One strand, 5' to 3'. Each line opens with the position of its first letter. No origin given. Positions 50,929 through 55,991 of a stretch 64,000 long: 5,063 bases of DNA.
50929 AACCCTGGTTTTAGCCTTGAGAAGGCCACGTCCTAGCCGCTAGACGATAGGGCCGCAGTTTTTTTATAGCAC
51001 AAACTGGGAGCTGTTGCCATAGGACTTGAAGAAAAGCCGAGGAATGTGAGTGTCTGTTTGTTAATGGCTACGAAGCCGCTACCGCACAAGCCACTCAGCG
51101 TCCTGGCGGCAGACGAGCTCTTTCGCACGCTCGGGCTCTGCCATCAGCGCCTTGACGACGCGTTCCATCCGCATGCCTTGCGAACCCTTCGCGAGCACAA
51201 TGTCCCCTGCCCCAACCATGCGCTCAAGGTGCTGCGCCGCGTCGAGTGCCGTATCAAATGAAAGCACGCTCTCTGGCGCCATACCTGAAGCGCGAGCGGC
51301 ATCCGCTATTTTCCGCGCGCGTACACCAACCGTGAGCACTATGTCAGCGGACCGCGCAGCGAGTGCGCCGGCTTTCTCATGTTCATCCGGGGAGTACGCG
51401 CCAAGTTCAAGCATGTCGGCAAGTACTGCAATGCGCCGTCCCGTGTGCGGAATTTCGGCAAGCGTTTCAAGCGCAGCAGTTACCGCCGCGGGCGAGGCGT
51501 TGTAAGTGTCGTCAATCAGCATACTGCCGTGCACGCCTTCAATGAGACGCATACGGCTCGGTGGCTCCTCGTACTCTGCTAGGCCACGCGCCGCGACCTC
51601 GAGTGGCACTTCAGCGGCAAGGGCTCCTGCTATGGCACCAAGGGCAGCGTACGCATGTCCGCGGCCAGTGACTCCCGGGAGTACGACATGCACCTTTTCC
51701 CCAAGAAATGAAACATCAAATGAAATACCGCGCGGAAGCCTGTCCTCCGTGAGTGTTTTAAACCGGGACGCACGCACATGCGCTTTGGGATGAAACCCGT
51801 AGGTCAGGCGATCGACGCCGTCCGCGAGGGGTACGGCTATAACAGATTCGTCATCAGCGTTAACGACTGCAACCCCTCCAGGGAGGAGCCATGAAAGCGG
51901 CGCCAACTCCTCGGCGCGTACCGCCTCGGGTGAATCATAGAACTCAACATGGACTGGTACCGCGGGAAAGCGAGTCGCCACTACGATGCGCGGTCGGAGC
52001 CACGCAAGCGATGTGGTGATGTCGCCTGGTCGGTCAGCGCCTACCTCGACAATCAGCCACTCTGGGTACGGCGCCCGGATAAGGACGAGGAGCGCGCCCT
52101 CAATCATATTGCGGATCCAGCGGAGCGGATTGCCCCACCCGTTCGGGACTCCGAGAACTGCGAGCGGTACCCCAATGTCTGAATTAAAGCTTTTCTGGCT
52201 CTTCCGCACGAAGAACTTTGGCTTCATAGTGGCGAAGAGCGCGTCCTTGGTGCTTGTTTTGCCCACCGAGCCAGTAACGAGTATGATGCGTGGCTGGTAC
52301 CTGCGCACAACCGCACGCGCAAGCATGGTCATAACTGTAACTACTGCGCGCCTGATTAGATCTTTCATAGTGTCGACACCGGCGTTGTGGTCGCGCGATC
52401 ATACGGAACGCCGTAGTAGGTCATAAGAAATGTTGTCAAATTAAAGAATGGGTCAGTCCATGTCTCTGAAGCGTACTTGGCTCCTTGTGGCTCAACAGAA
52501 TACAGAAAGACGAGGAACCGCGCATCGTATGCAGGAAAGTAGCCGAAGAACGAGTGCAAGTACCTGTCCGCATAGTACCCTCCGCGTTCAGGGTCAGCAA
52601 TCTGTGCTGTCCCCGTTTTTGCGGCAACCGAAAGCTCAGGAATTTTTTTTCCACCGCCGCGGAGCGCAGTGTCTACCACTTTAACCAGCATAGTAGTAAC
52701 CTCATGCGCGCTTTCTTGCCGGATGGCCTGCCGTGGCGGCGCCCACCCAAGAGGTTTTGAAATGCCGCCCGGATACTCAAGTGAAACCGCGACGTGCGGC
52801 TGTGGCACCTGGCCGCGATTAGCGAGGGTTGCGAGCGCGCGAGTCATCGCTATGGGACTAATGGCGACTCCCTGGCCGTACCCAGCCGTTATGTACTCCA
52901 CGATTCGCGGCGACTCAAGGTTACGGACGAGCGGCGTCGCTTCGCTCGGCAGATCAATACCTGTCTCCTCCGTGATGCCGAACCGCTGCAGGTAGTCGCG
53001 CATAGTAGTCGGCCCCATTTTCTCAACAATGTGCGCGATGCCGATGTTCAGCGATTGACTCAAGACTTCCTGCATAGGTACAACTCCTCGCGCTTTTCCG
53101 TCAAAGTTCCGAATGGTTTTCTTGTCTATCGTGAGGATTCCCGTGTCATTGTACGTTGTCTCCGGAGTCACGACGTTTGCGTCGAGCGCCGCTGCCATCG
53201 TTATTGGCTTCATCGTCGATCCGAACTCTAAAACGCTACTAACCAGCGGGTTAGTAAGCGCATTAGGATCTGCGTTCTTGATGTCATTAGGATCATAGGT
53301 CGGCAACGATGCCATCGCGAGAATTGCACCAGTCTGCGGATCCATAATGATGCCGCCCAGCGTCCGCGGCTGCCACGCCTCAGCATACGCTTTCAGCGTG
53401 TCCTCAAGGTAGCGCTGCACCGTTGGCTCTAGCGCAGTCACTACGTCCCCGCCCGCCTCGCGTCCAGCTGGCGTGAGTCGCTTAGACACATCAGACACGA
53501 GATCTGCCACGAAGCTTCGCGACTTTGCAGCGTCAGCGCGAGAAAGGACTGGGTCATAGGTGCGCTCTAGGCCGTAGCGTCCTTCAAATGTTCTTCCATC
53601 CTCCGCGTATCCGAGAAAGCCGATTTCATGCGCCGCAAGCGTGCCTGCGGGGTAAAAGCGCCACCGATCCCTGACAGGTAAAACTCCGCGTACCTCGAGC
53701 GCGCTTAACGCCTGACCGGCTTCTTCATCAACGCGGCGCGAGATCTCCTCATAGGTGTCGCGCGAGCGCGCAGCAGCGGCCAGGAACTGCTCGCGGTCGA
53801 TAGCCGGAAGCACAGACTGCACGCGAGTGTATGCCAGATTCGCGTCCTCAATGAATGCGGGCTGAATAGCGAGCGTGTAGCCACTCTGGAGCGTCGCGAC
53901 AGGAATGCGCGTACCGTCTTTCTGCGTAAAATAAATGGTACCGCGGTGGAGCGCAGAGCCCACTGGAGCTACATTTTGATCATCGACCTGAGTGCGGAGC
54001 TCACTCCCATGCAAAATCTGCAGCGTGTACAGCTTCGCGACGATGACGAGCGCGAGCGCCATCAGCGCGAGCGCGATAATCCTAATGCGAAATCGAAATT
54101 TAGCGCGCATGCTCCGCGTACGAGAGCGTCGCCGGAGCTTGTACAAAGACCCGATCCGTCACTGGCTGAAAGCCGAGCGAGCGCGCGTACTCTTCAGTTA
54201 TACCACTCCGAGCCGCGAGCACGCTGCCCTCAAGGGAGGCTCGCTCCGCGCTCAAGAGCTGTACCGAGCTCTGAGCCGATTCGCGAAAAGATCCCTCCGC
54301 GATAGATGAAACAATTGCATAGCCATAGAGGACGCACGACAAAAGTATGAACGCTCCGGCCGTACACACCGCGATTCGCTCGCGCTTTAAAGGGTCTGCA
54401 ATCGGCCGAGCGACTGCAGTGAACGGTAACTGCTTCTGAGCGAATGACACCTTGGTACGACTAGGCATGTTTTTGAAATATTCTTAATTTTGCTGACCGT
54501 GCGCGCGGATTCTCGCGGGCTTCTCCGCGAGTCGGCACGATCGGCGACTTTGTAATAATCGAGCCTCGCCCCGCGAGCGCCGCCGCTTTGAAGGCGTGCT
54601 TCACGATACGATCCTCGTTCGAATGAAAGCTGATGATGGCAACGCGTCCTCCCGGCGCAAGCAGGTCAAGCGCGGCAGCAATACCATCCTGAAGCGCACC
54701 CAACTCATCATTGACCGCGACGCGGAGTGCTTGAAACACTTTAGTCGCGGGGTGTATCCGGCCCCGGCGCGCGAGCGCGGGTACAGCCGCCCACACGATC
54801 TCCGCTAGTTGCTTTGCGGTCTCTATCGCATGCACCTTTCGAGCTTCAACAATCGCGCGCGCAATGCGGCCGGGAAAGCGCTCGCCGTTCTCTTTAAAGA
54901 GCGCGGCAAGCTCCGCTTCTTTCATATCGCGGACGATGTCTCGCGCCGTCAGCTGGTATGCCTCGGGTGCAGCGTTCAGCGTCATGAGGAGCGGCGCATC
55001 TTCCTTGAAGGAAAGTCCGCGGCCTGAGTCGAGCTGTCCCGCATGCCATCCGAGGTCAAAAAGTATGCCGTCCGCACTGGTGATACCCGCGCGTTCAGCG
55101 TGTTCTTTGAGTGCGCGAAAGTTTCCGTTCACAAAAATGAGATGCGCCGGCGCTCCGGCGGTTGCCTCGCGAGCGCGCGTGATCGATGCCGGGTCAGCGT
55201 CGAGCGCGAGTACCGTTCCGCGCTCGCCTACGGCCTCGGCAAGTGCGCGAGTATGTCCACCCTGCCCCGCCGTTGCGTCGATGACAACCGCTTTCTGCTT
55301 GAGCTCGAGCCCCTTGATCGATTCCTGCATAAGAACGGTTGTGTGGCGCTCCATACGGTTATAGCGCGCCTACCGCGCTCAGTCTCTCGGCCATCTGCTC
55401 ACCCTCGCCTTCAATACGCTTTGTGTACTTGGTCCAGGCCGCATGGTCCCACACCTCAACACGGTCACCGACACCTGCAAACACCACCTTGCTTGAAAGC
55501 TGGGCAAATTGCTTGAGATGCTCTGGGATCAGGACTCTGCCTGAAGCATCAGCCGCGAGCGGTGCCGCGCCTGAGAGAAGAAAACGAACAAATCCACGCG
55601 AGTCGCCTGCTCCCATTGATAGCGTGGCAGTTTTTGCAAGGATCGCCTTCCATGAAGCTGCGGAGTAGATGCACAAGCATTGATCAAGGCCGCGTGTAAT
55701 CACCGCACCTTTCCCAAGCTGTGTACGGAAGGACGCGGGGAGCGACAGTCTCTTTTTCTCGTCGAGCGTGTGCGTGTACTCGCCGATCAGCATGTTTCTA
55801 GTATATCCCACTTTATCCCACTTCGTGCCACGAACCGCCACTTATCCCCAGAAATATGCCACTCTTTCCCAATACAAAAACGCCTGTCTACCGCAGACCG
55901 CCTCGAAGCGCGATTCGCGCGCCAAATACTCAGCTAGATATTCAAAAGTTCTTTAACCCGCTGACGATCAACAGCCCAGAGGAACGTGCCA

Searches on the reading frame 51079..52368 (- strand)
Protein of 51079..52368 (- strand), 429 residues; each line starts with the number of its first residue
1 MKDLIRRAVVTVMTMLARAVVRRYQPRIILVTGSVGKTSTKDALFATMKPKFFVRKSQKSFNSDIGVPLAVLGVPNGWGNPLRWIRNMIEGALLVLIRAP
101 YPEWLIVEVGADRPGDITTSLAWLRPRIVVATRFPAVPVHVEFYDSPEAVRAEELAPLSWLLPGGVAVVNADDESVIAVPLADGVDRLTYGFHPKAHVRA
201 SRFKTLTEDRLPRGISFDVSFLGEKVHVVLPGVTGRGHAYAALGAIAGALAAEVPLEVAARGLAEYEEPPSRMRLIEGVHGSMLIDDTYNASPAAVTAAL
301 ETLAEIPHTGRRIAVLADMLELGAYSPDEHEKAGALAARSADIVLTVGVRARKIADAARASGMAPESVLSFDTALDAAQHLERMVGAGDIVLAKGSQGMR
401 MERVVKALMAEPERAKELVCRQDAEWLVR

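Call 30: find_encoding_contigs(protein=window:51079-52368:-, flank=10000, max_places=2)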
Protein window:51079-52368:- (429 aa): 2 contigs read that carry it; 2 places shown.
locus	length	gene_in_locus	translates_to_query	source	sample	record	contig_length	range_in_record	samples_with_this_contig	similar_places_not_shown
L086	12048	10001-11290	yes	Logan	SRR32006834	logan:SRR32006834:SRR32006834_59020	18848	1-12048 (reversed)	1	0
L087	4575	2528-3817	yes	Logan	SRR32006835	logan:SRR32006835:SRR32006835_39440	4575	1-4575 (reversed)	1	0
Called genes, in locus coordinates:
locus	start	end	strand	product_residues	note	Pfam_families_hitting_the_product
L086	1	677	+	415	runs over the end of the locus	PF00587:tRNA-synt_2b, PF03129:HGTP_anticodon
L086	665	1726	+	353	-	PF00022:Actin (faint), PF06723:MreB_Mbl, PF00012:HSP70, PF14450:FtsA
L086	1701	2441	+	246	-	PF04085:MreC (faint)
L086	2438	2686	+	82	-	-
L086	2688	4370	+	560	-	PF21922:PBP_dimer_2 (faint), PF03717:PBP_dimer, PF00905:Transpeptidase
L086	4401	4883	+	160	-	PF03449:GreA_GreB_N, PF01272:GreA_GreB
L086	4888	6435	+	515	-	PF01921:tRNA-synt_1f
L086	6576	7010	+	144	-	PF02381:MraZ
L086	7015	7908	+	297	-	PF01795:Methyltransf_5, PF13847:Methyltransf_31 (weak), PF13649:Methyltransf_25 (weak)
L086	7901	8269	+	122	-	-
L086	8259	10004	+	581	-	PF00905:Transpeptidase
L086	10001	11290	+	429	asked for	PF08245:Mur_ligase_M (weak), PF02875:Mur_ligase_C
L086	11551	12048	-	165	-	?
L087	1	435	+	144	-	?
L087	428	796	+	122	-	-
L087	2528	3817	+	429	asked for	PF08245:Mur_ligase_M (weak), PF02875:Mur_ligase_C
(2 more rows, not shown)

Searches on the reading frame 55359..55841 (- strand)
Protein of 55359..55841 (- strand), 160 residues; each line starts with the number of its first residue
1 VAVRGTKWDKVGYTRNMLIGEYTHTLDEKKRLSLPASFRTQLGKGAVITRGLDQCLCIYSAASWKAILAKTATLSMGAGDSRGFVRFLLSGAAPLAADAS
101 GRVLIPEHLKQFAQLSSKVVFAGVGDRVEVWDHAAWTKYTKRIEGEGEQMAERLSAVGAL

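Call 12: search_protein_families(library=ncbifam, proteins=[window:55359-55841:-])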
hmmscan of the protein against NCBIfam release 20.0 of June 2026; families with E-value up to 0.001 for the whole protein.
window:55359-55841:- (160 aa): 6 families
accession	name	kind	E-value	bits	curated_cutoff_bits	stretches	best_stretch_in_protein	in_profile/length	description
TIGR00242.1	TIGR00242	equivalog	4.7e-35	120.6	98.35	1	17-156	1-141/144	division/cell wall cluster transcriptional repressor MraZ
NF001482.0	PRK00326.3-4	equivalog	3e-21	75.8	168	1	17-155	1-156/160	division/cell wall cluster transcriptional repressor MraZ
NF001476.0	PRK00326.2-2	equivalog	8.5e-20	71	162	1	17-140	4-139/163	division/cell wall cluster transcriptional repressor MraZ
NF001477.0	PRK00326.2-4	equivalog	3e-16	59.7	162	1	17-140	3-131/155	division/cell wall cluster transcriptional repressor MraZ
NF001483.0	PRK00326.3-5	equivalog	1.5e-11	44.8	239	1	19-152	4-143/155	division/cell wall cluster transcriptional repressor MraZ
NF001475.0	PRK00326.2-1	equivalog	5.7e-11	42.6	257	1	16-141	2-132/149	division/cell wall cluster transcriptional repressor MraZ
